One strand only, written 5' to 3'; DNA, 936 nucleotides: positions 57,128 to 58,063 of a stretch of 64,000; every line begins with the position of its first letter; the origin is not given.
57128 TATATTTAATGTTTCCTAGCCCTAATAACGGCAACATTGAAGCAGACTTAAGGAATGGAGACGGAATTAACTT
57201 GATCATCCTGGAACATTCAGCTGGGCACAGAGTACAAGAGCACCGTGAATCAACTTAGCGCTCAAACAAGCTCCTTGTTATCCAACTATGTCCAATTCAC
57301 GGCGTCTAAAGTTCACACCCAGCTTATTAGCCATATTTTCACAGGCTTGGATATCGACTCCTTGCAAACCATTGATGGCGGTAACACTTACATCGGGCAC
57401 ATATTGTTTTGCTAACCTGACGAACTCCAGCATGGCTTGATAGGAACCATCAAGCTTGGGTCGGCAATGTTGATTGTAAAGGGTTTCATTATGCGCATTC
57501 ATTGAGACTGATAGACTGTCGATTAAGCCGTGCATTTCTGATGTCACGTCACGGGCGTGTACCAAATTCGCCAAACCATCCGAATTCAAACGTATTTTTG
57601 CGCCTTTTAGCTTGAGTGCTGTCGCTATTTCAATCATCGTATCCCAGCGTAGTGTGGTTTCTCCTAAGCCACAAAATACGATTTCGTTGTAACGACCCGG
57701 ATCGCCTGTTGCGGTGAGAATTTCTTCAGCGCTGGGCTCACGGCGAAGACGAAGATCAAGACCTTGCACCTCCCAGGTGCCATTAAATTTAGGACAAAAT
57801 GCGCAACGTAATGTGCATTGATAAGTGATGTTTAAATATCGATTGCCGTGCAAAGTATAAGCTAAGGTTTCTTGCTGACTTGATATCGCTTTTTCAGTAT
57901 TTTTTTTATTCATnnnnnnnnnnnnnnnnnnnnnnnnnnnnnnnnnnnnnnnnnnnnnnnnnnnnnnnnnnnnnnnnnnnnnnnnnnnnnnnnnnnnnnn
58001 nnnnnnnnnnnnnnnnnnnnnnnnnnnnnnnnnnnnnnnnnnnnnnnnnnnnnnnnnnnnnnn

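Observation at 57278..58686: Translationally coupled pair: uncharacterised 258-aa protein and a minimal 211-aa radical-SAM enzyme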

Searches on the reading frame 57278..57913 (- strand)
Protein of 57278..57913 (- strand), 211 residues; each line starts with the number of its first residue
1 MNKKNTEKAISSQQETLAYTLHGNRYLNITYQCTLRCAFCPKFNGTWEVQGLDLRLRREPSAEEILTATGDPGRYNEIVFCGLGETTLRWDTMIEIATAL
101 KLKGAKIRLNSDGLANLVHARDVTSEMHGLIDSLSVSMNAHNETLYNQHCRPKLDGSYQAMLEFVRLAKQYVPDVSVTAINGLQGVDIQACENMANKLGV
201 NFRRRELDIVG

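Call 3: search_protein_families(library=ncbifam, proteins=[window:57278-57913:-], max_evalue=0.01)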
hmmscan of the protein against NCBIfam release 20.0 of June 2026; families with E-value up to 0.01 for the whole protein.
window:57278-57913:- (211 aa): 12 families
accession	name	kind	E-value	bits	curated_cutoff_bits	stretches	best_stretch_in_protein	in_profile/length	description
TIGR04038.1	tatD_link_rSAM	subfamily_domain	6.5e-73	244.6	129.7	1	16-208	1-192/192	TatD family nuclease-associated radical SAM protein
TIGR04100.1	rSAM_pair_X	hypoth_equivalog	2.1e-46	158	262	1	16-207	1-196/197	TIGR04100 family radical SAM protein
TIGR04317.1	W_rSAM_matur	equivalog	2.5e-08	33.4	380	1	26-166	7-138/349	tungsten cofactor oxidoreductase radical SAM maturase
TIGR03961.1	rSAM_PTO1314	hypoth_equivalog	1.3e-05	24.7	306.05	1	29-201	29-184/332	PTO1314 family radical SAM protein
TIGR04311.1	rSAM_Geo_metal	subfamily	3.3e-05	23.1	400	1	26-170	6-144/423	radical SAM/SPASM family putative metalloenzyme maturase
NF038283.1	viperin_w_prok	equivalog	0.00012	21.3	180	1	29-176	8-155/281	viperin family antiviral radical SAM protein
NF045574.1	sacti_mat_StsB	exception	0.00059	18.8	625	1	25-170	98-230/466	StsB family radical SAM/SPASM domain sactipeptide maturase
NF053743.1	LipS2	equivalog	0.00076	19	270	1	25-195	25-188/292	LipS2 family lipoyl synthase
TIGR02493.1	PFLA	equivalog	0.0019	17.6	231.75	1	23-155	15-143/235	pyruvate formate-lyase-activating protein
NF047865.1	rSAM_PapB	equivalog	0.0035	16.6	340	1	27-106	7-84/330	PapB family radical SAM/SPASM ranthipeptide maturase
NF045646.2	rSAM_Se_TrsS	equivalog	0.0039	15.8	490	1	27-115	90-172/441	radical SAM (seleno)protein TrsS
NF001199.0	PRK00164.2-1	equivalog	0.0045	16.2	231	1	27-150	16-130/308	GTP 3',8-cyclase MoaA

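Call 4: search_protein_families(library=pfam, proteins=[window:57278-57913:-], max_evalue=0.01)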
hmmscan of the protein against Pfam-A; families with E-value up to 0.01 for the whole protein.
window:57278-57913:- (211 aa): 1 family
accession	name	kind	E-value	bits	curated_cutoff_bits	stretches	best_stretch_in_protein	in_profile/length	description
PF04055.27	Radical_SAM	-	8e-13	49.3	29.5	1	28-197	2-165/166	Radical SAM superfamily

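Call 7: search_solved_structures(query=window:57278-57913:-, max_evalue=0.01)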
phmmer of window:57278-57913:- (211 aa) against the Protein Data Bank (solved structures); distinct sequences matched with E-value up to 0.01: 0.

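Call 17: find_homologous_proteins(query=window:57278-57913:-, max_evalue=1e-10)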
Query window:57278-57913:- (211 aa): 882 proteins with E <= 1e-10 among 1040 candidates; the best 120 are listed.
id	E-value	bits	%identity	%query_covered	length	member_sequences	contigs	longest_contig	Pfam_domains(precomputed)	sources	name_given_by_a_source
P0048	4.3e-126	436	95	97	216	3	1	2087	PF04055.28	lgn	-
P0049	3.7e-117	407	89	95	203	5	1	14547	PF04055.28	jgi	-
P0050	6.8e-111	387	80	100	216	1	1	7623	PF04055.28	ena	-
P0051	2.3e-90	320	69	96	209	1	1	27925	PF04055.28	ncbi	-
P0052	2.2e-89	317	69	95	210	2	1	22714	PF04055.28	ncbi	-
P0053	2.6e-89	316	71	93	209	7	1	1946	PF04055.28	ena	-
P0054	1.1e-88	314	65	100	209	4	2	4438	PF04055.28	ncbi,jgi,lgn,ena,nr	ncbi:MAG TPA: TatD family nuclease-associated radical SAM protein [Gammaproteobacteria bacterium]|nr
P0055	1.4e-88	314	67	95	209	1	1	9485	PF04055.28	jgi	-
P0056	3.5e-88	313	69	93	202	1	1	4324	PF04055.28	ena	-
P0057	6.7e-88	312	69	93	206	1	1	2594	PF04055.28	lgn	-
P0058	8.0e-88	311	66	95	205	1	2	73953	PF04055.28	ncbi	-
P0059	8.3e-88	311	66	95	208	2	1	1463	PF04055.28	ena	-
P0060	1.6e-87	310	67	94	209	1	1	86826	PF04055.28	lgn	-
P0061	8.4e-87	308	66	94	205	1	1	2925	PF04055.28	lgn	-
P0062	3.3e-86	306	64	100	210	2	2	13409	PF04055.28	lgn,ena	-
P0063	4.1e-86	306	68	93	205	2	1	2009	PF04055.28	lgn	-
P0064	5.7e-86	305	65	95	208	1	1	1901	PF04055.28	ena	-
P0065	9.1e-86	305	63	100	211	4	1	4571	PF04055.28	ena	-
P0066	9.5e-86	305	67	94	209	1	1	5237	PF04055.28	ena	-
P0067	9.5e-86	305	67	94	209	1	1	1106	PF04055.28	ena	-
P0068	9.5e-86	305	67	94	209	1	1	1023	PF04055.28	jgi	-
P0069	1.0e-85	305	67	93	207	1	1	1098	PF04055.28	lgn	-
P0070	1.1e-85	304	65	95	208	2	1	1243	PF04055.28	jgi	-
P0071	1.2e-85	304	65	95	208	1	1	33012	PF04055.28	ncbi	-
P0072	1.6e-85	304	66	93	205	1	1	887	PF04055.28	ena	-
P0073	1.8e-85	304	67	94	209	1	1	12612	PF04055.28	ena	-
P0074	1.8e-85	304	65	95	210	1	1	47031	PF04055.28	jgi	-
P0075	1.8e-85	304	67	94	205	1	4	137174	PF04055.28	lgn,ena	-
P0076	1.9e-85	304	61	100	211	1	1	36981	PF04055.28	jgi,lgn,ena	-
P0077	2.4e-85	303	65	95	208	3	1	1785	PF04055.28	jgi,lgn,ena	-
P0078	2.5e-85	303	65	95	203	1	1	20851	PF04055.28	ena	-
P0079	5.8e-85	302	65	93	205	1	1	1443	PF04055.28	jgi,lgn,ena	-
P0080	6.7e-85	302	65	94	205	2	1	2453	PF04055.28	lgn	-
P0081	6.8e-85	302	62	100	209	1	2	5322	PF04055.28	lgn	-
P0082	1.6e-84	301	67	93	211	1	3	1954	PF04055.28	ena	-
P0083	2.2e-84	300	66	94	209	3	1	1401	PF04055.28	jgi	-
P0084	5.9e-84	299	61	100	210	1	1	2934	PF04055.28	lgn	-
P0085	7.3e-84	298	62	98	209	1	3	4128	PF04055.28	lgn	-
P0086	8.5e-84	298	61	100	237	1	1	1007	PF04055.28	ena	-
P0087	9.1e-84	298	64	95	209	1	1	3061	PF04055.28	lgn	-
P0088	9.3e-84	298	66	95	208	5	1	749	PF04055.28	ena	-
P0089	9.5e-84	298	65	94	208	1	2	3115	PF04055.28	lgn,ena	-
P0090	1.1e-83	298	63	95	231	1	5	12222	PF04055.28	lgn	-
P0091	2.0e-83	297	66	95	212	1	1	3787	PF04055.28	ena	-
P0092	2.2e-83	297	64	95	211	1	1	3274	PF04055.28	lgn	-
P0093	2.2e-83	297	64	93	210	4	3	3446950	PF04055.28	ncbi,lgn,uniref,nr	ncbi:radical SAM protein [Solemya pervernicosa gill symbiont]|uniref:Radical SAM protein n=2 Tax=Gam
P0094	2.7e-83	297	65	97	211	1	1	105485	PF04055.28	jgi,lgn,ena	-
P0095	2.7e-83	297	65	95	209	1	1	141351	PF04055.28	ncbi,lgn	-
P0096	4.7e-83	296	66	93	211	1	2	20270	PF04055.28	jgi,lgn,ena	-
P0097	4.7e-83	296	66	93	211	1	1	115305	PF04055.28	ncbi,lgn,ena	-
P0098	5.5e-83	296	65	93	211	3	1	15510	PF04055.28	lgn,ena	-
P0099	1.6e-82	294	63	96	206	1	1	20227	PF04055.28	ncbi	-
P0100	1.6e-82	294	63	97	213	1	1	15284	PF04055.28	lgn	-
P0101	1.7e-82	294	65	94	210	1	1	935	PF04055.28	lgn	-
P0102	1.9e-82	294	66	96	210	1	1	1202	PF04055.28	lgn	-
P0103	2.4e-82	294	64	93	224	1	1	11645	PF04055.28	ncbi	-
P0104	2.9e-82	293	64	95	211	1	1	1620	PF04055.28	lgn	-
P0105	3.5e-82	293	63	98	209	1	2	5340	PF04055.28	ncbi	-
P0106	3.5e-82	293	63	95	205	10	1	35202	PF04055.28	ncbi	-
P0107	3.8e-82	293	64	94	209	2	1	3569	PF04055.28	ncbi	-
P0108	3.9e-82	293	63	96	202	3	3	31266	PF04055.28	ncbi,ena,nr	ncbi:MAG TPA: radical SAM protein [Gammaproteobacteria bacterium]|nr:radical SAM protein [Gammaprote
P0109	3.9e-82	293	62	96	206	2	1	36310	PF04055.28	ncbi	-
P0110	5.8e-82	292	64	95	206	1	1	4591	PF04055.28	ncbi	-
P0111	7.5e-82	292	62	97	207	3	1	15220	PF04055.28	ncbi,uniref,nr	ncbi:MAG: radical SAM protein [Candidatus Muproteobacteria bacterium RBG_16_64_11]|uniref:Radical SA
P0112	8.8e-82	292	64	94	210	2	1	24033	PF04055.28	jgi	-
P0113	9.3e-82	292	60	100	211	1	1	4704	PF04055.28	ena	-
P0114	1.1e-81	291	63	98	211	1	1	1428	PF04055.28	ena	-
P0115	1.2e-81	291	62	98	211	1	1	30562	PF04055.28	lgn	-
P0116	1.5e-81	291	62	100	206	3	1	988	PF04055.28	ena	-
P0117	1.7e-81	291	65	95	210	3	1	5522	PF04055.28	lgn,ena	-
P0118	1.7e-81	291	64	94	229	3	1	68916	PF04055.28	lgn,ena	-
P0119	1.9e-81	291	61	95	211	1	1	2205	PF04055.28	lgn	-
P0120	2.1e-81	290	64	95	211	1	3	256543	PF04055.28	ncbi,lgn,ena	-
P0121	2.8e-81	290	62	93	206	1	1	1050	PF04055.28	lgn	-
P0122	3.4e-81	290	62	97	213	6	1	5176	PF04055.28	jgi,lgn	jgi:TatD DNase family protein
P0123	3.9e-81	290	64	95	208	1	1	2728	PF04055.28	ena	-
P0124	4.5e-81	289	62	98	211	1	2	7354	PF04055.28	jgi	jgi:TatD family-associated radical SAM protein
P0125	4.8e-81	289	65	93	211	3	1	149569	PF04055.28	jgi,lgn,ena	-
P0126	5.0e-81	289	64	93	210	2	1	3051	PF04055.28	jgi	-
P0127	6.2e-81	289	64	91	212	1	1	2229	PF04055.28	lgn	-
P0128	6.2e-81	289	65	92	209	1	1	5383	PF04055.28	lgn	-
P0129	6.8e-81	289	59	100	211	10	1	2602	PF04055.28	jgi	-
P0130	7.3e-81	289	61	100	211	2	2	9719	PF04055.28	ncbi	-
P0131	7.9e-81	289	63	92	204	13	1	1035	PF04055.28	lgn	-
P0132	9.3e-81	288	62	94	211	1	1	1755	PF04055.28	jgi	jgi:TatD DNase family protein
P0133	9.6e-81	288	62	97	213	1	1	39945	PF04055.28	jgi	jgi:TatD family-associated radical SAM protein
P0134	1.1e-80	288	62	99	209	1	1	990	PF04055.28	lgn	-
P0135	1.7e-80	288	61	99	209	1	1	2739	PF04055.28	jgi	jgi:TatD DNase family protein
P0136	1.8e-80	287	63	94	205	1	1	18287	PF04055.28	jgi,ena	-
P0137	1.9e-80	287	60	97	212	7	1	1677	PF04055.28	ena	-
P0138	2.0e-80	287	61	100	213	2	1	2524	PF04055.28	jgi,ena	-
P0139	2.6e-80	287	59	100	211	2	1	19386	PF04055.28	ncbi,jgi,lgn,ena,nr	ncbi:MAG: TatD family nuclease-associated radical SAM protein [Gammaproteobacteria bacterium]|nr:Tat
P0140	2.8e-80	287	64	97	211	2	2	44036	PF04055.28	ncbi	-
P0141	2.9e-80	287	60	100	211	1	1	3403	PF04055.28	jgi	jgi:TatD DNase family protein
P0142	3.0e-80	287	64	93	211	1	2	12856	PF04055.28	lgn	-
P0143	3.0e-80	287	62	94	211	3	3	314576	PF04055.28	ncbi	-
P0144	3.3e-80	287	61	96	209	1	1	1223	PF04055.28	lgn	-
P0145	4.6e-80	286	63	93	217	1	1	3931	PF04055.28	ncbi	-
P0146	4.8e-80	286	57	99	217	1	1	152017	PF04055.28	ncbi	-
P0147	5.1e-80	286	61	97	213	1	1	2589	PF04055.28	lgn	-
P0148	5.3e-80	286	62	94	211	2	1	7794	PF04055.28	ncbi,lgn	-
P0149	5.6e-80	286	59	100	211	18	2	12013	PF04055.28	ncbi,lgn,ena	ncbi:MAG: TatD family nuclease-associated radical SAM protein [Pseudomonadota bacterium]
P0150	6.1e-80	286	63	93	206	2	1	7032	PF04055.28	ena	-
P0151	8.0e-80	285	61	95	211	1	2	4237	PF04055.28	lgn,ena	-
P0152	8.8e-80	285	63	95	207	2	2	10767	PF04055.28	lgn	-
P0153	9.0e-80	285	65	94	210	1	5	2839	PF04055.28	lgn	-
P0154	1.0e-79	285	62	94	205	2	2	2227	PF04055.28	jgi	-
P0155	1.1e-79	285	61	96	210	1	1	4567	PF04055.28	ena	-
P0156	1.1e-79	285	60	100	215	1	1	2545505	PF04055.28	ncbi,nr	ncbi:MAG: radical SAM protein [Pseudomonadota bacterium]|nr:MAG: radical SAM protein [Pseudomonadota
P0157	1.2e-79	285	63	95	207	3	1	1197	PF04055.28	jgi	jgi:TatD DNase family protein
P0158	1.2e-79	285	63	91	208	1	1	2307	PF04055.28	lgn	-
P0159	1.6e-79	284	60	96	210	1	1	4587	PF04055.28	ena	-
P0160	1.6e-79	284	60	97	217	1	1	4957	PF04055.28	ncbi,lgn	-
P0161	1.7e-79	284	65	94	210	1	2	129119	PF04055.28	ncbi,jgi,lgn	-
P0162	1.9e-79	284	63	94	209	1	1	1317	PF04055.28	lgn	-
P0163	1.9e-79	284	64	94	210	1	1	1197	PF04055.28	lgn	-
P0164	1.9e-79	284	64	94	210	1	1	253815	PF04055.28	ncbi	-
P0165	1.9e-79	284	64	94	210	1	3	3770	PF04055.28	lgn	-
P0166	2.7e-79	284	63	92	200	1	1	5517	PF04055.28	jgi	jgi:TatD DNase family protein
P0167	3.0e-79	283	62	97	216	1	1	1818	PF04055.28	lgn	-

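Call 19: find_encoding_contigs(protein=P0050, flank=5000, max_places=1)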
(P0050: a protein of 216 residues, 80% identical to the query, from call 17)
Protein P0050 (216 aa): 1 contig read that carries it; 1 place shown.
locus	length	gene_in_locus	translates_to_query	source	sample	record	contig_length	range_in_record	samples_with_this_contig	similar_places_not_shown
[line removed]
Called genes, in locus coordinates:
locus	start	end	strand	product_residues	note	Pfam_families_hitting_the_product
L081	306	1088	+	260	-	-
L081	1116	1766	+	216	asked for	PF04055:Radical_SAM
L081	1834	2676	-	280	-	PF00768:Peptidase_S11, PF13354:Beta-lactamase2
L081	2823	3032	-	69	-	-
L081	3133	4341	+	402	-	PF00015:MCPsignal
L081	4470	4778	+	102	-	PF01740:STAS, PF13466:STAS_2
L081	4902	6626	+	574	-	PF00072:Response_reg, PF07228:SpoIIE, PF02518:HATPase_c (weak), PF13581:HATPase_c_2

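Call 20: find_encoding_contigs(protein=P0051, flank=5000, max_places=1)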
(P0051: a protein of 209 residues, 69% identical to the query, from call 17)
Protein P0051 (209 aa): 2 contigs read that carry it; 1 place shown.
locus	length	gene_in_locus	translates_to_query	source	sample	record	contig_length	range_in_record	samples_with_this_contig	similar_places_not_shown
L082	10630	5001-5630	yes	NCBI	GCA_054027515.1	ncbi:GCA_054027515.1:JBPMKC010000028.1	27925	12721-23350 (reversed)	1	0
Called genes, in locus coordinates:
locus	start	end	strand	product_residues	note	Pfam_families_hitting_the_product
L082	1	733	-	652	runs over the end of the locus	PF05430:Methyltransf_30, PF07992:Pyr_redox_2 (faint), PF00890:FAD_binding_2 (weak), PF01134:GIDA (weak), PF01266:DAO, PF13450:NAD_binding_8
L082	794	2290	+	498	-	PF02696:SelO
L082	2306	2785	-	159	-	PF00293:NUDIX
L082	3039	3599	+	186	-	PF00160:Pro_isomerase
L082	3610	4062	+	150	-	PF00293:NUDIX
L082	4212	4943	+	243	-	PF00072:Response_reg, PF00486:Trans_reg_C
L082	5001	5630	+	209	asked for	PF04055:Radical_SAM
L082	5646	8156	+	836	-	PF00270:DEAD, PF00271:Helicase_C, PF24473:CON_HrpB (weak), PF08482:HrpB_C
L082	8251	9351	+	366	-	-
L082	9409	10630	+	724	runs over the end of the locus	PF22019:GlgB_N, PF02922:CBM_48, PF00128:Alpha-amylase, PF02806:Alpha-amylase_C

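Call 21: find_encoding_contigs(protein=P0093, flank=5000, max_places=1)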
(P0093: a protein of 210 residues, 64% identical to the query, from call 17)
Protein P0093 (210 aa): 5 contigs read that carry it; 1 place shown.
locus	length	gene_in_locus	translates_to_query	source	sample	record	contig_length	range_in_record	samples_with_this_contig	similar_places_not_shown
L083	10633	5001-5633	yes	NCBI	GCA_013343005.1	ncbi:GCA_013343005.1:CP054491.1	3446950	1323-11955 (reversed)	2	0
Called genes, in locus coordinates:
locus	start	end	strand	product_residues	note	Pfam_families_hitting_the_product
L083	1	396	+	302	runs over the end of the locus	PF00126:HTH_1, PF03466:LysR_substrate, PF12849:PBP_like_2 (weak)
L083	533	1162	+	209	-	PF11845:Tll0287-like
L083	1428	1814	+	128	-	PF03625:DUF302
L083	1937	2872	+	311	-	PF02668:TauD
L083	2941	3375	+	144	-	PF01814:Hemerythrin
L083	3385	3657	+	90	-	PF10006:DUF2249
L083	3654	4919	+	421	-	-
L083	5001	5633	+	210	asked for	PF04055:Radical_SAM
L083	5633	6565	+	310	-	PF04055:Radical_SAM, PF16199:Radical_SAM_C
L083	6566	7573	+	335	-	PF01136:Peptidase_U32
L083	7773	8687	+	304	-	PF01136:Peptidase_U32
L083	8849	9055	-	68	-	-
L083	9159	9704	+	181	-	PF06776:IalB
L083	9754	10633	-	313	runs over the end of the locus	PF01266:DAO (weak), PF06039:Mqo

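Call 22: find_encoding_contigs(protein=P0156, flank=5000, max_places=1)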
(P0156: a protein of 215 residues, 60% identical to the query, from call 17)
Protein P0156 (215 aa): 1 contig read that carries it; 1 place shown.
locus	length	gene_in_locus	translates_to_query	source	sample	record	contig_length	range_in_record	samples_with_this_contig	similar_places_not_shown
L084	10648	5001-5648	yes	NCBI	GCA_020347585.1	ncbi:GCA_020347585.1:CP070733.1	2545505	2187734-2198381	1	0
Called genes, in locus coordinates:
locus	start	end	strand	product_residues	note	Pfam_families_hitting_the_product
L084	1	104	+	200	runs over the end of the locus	PF00072:Response_reg, PF08281:Sigma70_r4_2, PF00196:GerE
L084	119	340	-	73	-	-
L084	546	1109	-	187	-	PF13511:DUF4124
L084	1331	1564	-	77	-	-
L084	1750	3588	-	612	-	PF00664:ABC_membrane, PF00005:ABC_tran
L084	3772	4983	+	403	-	PF04187:Cofac_haem_bdg, PF00595:PDZ, PF13180:PDZ_2, PF17820:PDZ_6 (weak)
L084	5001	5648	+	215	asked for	PF04055:Radical_SAM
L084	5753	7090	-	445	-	PF13657:Couple_hipA, PF07804:HipA_C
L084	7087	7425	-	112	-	PF13560:HTH_31 (weak)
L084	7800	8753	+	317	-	PF00990:GGDEF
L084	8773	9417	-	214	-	PF00027:cNMP_binding, PF13545:HTH_Crp_2, PF00325:Crp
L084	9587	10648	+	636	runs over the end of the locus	PF05226:CHASE2, PF00211:Guanylate_cyc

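Call 36: find_related_loci(query=A2, collection=metagenome_contigs, flank=6000)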
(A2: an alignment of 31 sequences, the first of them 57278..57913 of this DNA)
Query A2 (211 aa) in metagenome_contigs; peptide patterns used: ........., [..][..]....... (x = any residue, [..] = any of these).
478 stretches matched a pattern; 441 encode a relative of the query (tblastn E <= 1e-3); the best 80 are kept; 80 distinct loci.
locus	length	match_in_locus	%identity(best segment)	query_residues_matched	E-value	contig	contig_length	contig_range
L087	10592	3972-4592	85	5-211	1e-121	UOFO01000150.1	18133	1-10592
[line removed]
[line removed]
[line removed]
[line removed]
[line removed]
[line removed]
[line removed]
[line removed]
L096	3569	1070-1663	64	14-211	2e-89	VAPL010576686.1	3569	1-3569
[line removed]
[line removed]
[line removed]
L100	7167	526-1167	61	1-211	6e-88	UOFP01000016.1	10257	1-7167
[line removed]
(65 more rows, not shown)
